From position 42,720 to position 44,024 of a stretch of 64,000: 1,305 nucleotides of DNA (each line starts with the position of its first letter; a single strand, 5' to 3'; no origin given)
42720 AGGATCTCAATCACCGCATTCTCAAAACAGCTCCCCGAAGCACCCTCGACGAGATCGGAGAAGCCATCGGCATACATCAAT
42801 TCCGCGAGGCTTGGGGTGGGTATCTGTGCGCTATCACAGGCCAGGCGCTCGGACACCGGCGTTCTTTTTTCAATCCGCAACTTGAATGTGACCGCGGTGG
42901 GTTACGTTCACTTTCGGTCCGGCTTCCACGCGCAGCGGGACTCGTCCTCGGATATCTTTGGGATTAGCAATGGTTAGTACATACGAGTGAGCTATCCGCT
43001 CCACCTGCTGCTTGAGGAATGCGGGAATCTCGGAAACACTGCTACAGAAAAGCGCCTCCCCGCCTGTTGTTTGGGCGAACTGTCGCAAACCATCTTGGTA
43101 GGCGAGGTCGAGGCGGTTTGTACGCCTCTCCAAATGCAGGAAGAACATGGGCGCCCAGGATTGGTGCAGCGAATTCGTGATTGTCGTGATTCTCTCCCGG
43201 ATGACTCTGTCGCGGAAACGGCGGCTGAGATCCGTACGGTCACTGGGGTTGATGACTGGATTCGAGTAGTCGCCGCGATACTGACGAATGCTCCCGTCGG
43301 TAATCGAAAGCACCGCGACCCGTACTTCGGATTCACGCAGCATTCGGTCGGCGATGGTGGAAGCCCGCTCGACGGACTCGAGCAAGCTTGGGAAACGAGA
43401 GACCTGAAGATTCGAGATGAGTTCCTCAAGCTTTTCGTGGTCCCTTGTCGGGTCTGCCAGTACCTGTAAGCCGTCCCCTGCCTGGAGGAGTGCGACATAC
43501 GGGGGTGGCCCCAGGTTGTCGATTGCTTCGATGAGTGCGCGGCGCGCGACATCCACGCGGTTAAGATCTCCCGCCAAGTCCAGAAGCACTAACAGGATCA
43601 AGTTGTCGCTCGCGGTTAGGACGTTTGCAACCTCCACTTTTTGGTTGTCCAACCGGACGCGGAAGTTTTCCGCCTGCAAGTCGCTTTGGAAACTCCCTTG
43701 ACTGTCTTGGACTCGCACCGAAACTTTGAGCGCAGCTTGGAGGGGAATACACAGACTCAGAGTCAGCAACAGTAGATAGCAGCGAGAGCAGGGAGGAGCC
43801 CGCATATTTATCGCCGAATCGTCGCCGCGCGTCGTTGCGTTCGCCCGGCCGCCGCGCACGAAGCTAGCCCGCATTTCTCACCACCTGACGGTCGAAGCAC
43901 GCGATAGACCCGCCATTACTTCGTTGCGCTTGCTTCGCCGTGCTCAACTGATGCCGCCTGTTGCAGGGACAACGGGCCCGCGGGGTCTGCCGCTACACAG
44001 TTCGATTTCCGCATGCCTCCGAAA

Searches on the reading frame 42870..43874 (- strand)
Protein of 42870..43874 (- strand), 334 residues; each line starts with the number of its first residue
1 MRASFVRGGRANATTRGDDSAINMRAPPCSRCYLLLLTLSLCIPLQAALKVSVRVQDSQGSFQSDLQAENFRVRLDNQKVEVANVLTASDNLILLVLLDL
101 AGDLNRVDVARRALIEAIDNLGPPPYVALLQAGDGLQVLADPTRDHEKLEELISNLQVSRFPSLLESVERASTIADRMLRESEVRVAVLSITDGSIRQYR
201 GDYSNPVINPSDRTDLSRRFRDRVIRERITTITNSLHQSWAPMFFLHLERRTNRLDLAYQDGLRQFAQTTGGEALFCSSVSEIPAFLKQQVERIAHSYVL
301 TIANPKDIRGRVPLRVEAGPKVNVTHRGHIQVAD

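Call 73: search_protein_families(library=pfam, proteins=[window:42870-43874:-], max_evalue=0.001)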
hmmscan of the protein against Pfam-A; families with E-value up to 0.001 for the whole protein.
window:42870-43874:- (334 aa): 1 family
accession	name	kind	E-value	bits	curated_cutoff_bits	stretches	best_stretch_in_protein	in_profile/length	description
PF13519.12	VWA_2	-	1e-05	26.5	27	1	105-194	19-106/107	von Willebrand factor type A domain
